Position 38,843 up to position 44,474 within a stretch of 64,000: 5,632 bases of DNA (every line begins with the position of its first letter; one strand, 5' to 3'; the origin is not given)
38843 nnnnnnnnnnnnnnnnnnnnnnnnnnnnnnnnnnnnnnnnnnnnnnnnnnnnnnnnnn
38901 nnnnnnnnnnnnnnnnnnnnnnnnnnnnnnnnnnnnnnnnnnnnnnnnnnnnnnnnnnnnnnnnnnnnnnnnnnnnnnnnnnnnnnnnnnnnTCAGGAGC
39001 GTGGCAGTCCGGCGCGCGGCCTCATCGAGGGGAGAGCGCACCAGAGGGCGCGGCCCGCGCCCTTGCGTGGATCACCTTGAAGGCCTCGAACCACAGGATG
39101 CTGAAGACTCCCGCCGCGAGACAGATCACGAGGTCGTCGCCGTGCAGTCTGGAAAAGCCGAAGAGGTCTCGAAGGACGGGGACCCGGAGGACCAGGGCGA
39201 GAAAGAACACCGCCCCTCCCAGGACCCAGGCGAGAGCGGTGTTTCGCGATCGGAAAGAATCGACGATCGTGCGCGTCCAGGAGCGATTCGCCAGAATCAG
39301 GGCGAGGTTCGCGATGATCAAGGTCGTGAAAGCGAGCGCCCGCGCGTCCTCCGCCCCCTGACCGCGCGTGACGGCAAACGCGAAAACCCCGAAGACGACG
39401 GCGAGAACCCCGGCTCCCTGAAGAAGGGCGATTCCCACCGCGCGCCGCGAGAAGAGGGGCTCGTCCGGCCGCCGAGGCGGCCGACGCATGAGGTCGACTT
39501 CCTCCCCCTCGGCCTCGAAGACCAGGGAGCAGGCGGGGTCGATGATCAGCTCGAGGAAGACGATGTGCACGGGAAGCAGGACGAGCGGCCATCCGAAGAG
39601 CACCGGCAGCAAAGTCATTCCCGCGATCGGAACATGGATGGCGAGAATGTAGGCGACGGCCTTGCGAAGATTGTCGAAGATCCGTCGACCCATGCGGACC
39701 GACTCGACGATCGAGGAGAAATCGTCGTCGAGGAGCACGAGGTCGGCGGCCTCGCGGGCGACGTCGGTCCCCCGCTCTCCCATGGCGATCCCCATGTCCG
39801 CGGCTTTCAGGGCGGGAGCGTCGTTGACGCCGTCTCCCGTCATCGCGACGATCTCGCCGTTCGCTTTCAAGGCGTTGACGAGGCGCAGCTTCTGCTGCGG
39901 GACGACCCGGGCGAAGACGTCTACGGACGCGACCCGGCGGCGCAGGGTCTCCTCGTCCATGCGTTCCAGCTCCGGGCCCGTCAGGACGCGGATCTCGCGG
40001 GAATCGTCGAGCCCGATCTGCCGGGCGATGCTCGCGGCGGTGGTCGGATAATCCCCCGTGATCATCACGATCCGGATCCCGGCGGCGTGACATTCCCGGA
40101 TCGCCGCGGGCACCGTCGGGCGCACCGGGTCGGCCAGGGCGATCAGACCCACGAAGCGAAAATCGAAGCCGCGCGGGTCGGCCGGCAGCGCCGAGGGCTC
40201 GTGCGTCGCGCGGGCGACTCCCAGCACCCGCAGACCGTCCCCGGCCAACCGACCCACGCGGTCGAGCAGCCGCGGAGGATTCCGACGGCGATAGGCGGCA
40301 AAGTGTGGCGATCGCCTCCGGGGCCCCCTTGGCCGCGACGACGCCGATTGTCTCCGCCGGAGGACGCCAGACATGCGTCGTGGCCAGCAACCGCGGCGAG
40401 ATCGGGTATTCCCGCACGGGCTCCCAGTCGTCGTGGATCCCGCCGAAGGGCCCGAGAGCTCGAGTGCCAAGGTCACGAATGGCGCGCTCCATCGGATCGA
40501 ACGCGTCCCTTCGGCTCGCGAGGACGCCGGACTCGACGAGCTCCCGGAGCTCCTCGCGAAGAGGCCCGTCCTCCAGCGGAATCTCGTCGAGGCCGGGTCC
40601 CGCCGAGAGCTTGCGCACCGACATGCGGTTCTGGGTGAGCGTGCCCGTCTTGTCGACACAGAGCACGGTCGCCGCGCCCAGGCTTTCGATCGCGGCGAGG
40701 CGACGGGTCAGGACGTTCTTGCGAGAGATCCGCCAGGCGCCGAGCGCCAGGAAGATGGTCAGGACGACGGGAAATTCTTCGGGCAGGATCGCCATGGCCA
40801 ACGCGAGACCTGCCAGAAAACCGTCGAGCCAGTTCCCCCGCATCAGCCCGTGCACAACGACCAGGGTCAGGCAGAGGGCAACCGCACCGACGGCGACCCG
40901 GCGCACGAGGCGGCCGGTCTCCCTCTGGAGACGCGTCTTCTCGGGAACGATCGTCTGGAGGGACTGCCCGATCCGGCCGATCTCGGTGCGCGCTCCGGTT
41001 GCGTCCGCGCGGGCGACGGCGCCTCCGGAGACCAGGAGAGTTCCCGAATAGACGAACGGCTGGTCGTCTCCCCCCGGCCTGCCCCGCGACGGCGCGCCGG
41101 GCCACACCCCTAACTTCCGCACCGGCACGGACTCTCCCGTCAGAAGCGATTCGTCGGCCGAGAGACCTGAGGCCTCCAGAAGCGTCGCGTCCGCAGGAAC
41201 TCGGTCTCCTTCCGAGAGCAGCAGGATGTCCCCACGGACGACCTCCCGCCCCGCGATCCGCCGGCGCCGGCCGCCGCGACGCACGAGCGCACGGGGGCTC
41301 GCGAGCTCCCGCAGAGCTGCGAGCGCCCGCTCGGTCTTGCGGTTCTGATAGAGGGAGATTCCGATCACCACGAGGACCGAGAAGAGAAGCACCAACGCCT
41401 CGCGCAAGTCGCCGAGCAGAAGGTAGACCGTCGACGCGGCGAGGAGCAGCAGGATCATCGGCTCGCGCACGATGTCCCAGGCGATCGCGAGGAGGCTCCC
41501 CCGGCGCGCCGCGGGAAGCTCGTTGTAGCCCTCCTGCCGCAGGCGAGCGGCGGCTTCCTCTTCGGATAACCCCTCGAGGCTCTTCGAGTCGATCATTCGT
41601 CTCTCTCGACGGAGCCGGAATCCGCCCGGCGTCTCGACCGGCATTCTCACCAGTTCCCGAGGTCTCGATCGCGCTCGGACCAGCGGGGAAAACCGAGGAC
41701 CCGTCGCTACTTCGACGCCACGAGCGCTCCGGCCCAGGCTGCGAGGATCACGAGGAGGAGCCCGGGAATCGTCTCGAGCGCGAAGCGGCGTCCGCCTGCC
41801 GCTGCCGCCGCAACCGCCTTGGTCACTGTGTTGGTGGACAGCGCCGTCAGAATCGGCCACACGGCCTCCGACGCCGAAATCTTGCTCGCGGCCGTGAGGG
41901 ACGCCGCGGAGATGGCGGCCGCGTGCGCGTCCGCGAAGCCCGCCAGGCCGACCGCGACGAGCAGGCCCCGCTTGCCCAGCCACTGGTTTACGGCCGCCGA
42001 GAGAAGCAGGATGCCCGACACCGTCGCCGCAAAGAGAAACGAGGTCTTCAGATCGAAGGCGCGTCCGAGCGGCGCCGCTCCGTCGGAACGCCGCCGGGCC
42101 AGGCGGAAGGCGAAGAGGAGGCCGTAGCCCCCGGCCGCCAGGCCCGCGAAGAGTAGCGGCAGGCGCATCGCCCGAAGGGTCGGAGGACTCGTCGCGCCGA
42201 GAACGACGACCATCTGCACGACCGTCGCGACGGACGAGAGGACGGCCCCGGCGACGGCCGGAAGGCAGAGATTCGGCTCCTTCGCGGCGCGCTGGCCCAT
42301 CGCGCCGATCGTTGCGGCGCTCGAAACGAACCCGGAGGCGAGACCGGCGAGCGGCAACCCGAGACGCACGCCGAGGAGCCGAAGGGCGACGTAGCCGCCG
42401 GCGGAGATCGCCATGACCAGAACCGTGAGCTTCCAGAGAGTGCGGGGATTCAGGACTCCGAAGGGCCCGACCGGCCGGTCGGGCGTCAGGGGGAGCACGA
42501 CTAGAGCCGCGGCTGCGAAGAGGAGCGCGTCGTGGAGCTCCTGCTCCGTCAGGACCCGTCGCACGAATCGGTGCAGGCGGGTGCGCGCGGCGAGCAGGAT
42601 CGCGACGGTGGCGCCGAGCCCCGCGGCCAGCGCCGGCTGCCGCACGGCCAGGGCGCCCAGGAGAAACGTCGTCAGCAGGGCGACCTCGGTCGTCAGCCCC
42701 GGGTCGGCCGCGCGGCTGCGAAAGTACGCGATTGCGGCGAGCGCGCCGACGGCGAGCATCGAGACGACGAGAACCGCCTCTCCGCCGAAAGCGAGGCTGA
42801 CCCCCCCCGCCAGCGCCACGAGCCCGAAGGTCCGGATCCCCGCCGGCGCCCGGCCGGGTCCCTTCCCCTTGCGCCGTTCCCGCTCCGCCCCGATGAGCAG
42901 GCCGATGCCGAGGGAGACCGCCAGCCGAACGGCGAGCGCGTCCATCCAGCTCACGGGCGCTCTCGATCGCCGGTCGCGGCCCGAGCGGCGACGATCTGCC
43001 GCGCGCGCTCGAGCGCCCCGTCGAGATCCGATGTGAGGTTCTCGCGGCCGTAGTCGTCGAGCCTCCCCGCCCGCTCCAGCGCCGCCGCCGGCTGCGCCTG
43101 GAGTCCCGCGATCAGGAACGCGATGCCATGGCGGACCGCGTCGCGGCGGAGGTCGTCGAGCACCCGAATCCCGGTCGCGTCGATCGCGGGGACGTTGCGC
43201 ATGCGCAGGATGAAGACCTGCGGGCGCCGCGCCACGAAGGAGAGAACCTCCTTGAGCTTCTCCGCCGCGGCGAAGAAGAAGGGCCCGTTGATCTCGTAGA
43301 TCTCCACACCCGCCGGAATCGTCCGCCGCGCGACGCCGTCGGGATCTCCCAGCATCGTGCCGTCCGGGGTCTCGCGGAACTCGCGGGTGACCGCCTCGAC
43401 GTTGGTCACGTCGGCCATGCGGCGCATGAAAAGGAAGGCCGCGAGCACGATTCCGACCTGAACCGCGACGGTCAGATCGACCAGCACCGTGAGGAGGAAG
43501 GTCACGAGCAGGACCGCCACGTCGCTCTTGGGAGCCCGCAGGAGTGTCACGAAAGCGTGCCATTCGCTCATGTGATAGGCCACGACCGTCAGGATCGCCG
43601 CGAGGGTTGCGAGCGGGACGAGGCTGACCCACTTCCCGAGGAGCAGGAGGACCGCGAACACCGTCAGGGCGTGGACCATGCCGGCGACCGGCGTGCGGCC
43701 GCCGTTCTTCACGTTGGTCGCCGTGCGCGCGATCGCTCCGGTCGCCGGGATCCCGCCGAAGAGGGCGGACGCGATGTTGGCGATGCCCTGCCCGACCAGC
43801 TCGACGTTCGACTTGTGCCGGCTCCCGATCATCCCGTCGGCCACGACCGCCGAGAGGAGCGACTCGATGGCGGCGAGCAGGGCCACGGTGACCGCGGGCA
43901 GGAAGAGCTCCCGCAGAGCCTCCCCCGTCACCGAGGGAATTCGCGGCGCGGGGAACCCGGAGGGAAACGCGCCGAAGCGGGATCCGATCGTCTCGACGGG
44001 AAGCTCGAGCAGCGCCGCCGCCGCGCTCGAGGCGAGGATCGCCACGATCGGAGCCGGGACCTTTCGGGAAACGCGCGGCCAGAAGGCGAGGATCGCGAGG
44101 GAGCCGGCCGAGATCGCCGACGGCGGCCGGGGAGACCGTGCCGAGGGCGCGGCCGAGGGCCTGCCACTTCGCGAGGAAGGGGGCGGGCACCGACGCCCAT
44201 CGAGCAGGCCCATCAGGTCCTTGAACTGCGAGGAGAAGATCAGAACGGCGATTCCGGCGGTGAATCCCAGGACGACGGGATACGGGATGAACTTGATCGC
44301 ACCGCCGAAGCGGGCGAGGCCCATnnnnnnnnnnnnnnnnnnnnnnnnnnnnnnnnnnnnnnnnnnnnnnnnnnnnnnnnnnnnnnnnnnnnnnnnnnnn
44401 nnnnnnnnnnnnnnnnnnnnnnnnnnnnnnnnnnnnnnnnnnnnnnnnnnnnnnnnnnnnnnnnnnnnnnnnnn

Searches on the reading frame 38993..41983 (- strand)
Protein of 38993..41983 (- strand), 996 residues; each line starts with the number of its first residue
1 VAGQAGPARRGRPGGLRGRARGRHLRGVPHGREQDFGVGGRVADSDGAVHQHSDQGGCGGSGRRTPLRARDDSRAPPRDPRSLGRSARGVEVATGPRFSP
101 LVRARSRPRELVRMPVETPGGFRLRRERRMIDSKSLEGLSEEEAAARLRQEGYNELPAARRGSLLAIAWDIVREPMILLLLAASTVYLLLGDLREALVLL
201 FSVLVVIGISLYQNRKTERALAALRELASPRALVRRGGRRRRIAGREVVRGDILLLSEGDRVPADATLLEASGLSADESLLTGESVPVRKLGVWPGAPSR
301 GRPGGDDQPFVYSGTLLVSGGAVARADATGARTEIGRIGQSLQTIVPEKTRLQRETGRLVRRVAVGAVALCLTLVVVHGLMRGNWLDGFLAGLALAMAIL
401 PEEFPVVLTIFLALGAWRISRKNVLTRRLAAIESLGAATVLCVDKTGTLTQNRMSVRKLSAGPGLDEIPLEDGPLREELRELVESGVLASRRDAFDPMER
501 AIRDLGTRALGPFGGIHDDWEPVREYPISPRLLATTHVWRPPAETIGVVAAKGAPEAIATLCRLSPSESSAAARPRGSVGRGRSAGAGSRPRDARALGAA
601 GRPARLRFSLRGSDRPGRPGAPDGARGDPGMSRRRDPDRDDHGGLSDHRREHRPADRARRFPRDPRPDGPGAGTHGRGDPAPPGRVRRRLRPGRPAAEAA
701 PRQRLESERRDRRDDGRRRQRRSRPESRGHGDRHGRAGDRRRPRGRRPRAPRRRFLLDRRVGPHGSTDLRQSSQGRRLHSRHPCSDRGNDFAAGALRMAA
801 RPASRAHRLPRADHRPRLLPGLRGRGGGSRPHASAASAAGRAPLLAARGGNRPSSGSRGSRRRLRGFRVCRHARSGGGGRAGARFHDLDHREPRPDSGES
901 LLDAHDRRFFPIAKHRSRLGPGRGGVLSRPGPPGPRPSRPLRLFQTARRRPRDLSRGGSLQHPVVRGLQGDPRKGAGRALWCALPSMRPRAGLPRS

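Call 12: search_protein_families(library=pfam, proteins=[window:38993-41983:-], max_evalue=0.01)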
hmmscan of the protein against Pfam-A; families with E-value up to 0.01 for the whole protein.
window:38993-41983:- (996 aa): 2 families
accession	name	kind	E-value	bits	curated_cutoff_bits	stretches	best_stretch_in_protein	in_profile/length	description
PF00122.25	E1-E2_ATPase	-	6e-41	140.4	28.1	1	227-422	2-181/181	E1-E2 ATPase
PF00690.31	Cation_ATPase_N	-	3.4e-11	43.1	20.4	1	133-186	15-68/69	Cation transporter/ATPase, N-terminus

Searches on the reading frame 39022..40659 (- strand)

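Call 12: search_protein_families(library=pfam, proteins=[window:39022-40659:-], max_evalue=0.01)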
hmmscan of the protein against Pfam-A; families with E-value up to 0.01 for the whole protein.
window:39022-40659:- (545 aa): 4 families
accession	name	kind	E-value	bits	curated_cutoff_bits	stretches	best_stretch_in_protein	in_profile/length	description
PF00689.26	Cation_ATPase_C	-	1.3e-38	133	27.3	1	358-530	1-175/175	Cation transporting ATPase, C-terminus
PF00702.32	Hydrolase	-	6.2e-20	72.8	26.4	1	167-288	85-191/191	haloacid dehalogenase-like hydrolase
PF08282.18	Hydrolase_3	-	2.1e-06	28.1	20.9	1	259-317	194-251/255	haloacid dehalogenase-like hydrolase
PF12710.13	HAD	-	1.6e-05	25.8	27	1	150-285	59-189/189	haloacid dehalogenase-like hydrolase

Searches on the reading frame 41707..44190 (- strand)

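Call 12: search_protein_families(library=pfam, proteins=[window:41707-44190:-], max_evalue=0.01)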
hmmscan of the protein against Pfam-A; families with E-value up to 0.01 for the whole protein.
window:41707-44190:- (827 aa): 2 families
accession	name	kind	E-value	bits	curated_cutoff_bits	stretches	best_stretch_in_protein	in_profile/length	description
PF13194.11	DUF4010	-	7.6e-45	153.6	30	1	590-799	1-210/210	Domain of unknown function (DUF4010)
PF02308.21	MgtC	-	1.4e-14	54.9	31.4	1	423-541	1-120/121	MgtC family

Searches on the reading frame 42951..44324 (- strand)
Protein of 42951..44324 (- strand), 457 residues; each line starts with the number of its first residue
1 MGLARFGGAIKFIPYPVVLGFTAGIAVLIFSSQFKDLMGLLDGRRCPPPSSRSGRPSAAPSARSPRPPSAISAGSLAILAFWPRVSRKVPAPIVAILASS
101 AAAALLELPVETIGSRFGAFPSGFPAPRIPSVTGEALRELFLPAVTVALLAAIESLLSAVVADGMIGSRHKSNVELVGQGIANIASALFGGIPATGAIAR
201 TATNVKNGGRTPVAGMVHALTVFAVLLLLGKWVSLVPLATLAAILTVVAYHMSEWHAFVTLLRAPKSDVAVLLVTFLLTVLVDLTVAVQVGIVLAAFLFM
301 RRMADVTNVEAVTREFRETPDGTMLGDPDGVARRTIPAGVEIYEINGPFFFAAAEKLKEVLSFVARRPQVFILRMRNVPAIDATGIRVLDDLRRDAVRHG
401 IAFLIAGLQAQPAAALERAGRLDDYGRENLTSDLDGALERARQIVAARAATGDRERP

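Call 12: search_protein_families(library=pfam, proteins=[window:42951-44324:-], max_evalue=0.01)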
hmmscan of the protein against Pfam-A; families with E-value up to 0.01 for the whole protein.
window:42951-44324:- (457 aa): 3 families
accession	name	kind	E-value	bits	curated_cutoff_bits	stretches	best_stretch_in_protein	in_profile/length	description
PF00916.26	Sulfate_transp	-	1.2e-57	195.8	23.2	1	1-275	98-380/380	Sulfate permease family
PF01740.26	STAS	-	3e-15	56.3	22.6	1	339-423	9-95/106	STAS domain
PF16983.11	MFS_MOT1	-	0.0086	16.9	30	1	171-251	28-110/111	Molybdate transporter of MFS superfamily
